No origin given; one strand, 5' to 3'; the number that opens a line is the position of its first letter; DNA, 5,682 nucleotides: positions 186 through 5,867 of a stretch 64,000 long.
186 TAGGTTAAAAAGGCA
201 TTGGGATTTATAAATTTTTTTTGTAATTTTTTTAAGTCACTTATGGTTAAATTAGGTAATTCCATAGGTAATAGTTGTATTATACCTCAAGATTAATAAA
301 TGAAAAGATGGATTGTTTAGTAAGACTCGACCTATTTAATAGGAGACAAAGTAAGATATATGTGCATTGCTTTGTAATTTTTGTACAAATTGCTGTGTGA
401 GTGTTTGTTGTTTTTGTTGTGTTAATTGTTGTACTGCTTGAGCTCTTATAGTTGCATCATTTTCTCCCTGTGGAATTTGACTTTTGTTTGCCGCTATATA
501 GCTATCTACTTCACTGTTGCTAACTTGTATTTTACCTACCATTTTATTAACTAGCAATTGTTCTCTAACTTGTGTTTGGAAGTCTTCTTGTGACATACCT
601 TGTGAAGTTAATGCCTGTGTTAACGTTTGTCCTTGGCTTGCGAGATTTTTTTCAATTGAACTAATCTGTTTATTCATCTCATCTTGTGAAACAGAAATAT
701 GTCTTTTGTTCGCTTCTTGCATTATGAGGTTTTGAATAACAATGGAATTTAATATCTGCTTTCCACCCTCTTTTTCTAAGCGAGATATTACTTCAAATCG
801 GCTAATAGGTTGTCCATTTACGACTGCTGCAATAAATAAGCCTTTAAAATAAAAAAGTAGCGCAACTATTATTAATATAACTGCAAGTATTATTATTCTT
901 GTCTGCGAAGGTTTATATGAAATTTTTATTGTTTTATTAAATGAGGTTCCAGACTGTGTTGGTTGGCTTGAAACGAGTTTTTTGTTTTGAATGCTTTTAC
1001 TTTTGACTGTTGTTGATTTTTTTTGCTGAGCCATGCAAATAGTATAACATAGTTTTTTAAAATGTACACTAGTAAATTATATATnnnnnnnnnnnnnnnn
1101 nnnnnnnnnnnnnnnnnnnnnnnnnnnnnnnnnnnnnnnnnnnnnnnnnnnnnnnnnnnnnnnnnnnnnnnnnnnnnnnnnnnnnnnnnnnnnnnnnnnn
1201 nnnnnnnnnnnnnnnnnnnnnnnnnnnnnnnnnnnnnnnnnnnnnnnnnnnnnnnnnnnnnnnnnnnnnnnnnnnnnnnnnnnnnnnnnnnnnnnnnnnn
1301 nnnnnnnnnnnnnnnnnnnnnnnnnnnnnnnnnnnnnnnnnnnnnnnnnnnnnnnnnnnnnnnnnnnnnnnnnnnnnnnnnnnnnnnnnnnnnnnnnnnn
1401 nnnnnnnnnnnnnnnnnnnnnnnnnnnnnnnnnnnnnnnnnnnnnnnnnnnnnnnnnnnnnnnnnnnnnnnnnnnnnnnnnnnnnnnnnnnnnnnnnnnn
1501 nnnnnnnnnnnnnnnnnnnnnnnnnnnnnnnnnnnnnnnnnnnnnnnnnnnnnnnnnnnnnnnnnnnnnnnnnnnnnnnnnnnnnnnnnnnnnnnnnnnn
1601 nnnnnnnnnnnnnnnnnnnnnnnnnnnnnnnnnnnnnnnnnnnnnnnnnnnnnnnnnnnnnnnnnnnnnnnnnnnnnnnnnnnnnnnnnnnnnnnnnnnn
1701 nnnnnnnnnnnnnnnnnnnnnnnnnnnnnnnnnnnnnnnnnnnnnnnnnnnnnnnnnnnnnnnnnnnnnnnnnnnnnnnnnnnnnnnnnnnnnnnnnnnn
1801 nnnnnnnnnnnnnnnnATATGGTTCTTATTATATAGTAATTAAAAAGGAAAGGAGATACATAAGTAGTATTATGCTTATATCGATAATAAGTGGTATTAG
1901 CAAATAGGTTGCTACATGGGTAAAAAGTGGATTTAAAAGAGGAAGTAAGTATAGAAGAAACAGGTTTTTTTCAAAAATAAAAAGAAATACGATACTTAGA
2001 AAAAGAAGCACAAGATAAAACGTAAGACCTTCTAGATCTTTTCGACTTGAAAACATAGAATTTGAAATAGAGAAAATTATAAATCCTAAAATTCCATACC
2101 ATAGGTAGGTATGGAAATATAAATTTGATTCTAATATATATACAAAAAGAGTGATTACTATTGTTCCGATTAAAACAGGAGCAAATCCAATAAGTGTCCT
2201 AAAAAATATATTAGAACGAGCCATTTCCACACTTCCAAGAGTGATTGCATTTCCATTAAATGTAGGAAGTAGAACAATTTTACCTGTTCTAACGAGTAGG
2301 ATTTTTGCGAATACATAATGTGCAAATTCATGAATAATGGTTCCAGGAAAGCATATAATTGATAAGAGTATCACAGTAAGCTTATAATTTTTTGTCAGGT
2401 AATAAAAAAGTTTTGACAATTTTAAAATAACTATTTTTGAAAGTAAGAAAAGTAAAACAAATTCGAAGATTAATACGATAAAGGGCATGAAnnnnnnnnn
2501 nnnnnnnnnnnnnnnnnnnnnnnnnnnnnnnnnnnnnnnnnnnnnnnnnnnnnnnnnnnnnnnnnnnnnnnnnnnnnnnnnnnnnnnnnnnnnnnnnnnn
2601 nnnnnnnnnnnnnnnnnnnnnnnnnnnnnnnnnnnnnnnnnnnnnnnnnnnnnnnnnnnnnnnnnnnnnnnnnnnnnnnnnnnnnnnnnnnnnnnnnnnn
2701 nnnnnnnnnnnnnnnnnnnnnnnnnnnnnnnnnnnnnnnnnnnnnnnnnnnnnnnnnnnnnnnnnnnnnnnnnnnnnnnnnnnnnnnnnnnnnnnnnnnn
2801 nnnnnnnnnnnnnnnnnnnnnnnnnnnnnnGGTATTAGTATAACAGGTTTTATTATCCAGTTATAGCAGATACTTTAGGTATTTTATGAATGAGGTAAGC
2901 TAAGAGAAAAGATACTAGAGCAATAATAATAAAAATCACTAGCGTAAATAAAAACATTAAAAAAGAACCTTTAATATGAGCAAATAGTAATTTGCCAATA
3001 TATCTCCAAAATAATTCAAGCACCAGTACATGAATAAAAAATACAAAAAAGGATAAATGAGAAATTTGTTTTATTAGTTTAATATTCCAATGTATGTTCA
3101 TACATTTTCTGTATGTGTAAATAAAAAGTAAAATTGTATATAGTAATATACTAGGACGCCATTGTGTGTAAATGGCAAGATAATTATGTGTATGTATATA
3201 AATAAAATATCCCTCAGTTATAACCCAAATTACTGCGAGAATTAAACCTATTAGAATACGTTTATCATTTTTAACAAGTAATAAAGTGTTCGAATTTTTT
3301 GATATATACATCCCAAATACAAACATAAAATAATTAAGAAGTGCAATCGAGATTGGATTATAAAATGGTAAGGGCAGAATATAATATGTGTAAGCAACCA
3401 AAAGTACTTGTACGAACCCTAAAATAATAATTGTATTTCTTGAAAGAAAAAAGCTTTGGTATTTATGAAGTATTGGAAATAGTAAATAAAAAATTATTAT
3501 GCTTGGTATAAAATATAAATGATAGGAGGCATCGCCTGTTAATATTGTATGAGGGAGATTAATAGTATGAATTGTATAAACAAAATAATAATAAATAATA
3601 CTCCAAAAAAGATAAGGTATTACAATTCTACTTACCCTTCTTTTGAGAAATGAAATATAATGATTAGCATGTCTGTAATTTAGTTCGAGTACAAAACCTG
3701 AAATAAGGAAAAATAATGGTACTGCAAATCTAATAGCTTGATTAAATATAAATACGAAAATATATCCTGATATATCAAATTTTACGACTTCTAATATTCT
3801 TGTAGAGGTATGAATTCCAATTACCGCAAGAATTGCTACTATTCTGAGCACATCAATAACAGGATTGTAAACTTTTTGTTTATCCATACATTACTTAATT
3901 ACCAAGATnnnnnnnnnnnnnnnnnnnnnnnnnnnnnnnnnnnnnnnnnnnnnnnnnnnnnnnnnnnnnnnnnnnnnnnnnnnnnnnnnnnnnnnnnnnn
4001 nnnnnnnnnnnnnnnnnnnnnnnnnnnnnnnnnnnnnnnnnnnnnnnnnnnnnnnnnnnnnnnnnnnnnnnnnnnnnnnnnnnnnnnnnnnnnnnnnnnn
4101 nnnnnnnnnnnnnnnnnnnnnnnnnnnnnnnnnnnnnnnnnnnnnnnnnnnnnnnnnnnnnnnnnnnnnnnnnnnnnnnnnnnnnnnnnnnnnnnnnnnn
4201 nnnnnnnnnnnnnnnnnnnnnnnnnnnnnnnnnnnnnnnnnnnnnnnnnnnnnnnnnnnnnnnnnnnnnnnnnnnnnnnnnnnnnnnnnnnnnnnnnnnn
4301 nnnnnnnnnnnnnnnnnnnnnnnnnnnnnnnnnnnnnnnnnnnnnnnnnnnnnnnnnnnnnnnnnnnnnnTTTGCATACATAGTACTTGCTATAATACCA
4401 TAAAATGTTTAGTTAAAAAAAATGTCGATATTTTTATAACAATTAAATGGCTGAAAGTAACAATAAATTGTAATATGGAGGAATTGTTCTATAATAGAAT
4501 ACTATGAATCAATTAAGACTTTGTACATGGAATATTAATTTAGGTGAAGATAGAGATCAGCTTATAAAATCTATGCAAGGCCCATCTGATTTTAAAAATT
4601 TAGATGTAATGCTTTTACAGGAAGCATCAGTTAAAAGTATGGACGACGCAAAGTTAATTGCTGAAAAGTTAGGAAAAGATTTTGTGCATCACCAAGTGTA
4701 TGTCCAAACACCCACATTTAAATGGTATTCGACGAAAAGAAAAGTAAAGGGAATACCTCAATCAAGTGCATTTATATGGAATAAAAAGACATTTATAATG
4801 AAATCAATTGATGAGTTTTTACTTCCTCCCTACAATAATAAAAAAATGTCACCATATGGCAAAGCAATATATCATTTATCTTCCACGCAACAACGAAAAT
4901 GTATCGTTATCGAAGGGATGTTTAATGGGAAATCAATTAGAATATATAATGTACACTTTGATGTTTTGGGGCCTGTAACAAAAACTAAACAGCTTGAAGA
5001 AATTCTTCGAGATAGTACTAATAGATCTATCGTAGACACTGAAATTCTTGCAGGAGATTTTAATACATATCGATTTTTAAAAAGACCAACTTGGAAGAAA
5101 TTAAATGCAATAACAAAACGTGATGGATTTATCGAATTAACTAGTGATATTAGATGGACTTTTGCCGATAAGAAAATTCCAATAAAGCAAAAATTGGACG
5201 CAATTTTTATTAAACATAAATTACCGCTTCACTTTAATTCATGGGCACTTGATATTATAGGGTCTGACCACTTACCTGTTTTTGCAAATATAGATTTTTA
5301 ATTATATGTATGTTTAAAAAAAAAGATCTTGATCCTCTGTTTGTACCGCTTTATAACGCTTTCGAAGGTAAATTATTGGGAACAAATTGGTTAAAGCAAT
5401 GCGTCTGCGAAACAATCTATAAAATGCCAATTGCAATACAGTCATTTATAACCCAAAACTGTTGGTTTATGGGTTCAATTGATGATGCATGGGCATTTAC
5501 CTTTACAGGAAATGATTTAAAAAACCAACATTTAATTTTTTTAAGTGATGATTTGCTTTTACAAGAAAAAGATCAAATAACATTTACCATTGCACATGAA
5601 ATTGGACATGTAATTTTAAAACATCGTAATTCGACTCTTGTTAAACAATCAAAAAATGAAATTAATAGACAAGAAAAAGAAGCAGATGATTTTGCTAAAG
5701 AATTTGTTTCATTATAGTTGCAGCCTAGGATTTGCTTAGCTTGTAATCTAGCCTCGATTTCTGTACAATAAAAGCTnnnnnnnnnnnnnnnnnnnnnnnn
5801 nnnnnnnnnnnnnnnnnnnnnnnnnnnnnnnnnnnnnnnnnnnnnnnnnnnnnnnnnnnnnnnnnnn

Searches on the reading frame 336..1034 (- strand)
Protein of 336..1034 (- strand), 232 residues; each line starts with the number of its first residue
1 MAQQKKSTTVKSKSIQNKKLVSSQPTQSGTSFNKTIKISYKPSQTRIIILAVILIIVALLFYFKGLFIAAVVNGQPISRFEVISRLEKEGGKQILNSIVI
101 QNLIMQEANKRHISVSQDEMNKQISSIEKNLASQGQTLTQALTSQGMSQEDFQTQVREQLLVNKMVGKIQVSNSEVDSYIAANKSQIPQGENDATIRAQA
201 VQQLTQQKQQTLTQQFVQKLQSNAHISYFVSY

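Call 27: search_protein_families(library=pfam, proteins=[window:336-1034:-], max_evalue=0.001)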
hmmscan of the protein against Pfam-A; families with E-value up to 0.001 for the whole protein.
window:336-1034:- (232 aa): 3 families
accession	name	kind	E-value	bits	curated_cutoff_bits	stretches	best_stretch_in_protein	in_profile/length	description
PF13624.11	SurA_N_3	-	6.1e-12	46.1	27.2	1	90-165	83-161/162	SurA-like N-terminal domain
PF09312.16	SurA_N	-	3.5e-09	37.3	30.8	1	92-164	44-116/118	SurA N-terminal domain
PF13623.11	SurA_N_2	-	0.00062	20.1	28.5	1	91-129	86-123/145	SurA-like N-terminal domain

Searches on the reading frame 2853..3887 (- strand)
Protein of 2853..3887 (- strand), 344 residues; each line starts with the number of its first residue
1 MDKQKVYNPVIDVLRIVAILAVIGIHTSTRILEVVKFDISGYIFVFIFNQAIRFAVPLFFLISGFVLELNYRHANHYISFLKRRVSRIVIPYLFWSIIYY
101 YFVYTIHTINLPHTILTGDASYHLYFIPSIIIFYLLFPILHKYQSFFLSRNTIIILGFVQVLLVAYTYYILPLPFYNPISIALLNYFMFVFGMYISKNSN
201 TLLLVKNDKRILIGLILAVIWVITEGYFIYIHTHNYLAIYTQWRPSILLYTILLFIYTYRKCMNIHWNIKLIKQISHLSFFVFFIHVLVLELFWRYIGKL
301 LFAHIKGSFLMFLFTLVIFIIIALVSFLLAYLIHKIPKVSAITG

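Call 27: search_protein_families(library=pfam, proteins=[window:2853-3887:-], max_evalue=0.001)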
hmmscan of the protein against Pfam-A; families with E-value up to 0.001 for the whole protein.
window:2853-3887:- (344 aa): 1 family
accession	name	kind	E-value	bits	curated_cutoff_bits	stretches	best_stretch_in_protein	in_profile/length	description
PF01757.29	Acyl_transf_3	-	4.4e-37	128.3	31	1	11-330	4-325/326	Acyltransferase domain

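Call 76: search_protein_families(library=ncbifam, proteins=[window:2853-3887:-], max_evalue=0.00001)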
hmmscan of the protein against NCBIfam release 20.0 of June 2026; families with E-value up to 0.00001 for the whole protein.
window:2853-3887:- (344 aa): 0 families

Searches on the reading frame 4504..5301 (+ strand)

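Call 27: search_protein_families(library=pfam, proteins=[window:4504-5301:+], max_evalue=0.001)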
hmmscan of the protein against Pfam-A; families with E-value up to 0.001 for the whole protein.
window:4504-5301:+ (265 aa): 1 family
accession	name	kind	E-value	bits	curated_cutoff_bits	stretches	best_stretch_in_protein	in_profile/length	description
PF03372.29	Exo_endo_phos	-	0.00025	21.3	24.5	1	7-256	1-225/225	Endonuclease/Exonuclease/phosphatase family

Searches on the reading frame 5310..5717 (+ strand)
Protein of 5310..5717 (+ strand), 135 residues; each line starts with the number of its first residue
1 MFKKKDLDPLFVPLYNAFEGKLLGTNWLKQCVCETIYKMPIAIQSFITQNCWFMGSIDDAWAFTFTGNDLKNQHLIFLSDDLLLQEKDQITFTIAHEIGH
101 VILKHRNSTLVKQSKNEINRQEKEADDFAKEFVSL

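Call 27: search_protein_families(library=pfam, proteins=[window:5310-5717:+], max_evalue=0.001)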
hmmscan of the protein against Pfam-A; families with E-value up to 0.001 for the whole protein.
window:5310-5717:+ (135 aa): 3 families
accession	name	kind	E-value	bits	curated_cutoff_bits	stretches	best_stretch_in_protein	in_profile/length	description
PF01435.24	Peptidase_M48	-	2.4e-07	31.2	20.3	1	58-113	34-88/186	Peptidase family M48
PF06114.19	Peptidase_M78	-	7.8e-07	29.4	22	1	72-132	27-85/123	IrrE N-terminal-like domain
PF13058.12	DUF3920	-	0.00019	22.1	27.3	1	54-131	43-117/126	Protein of unknown function (DUF3920)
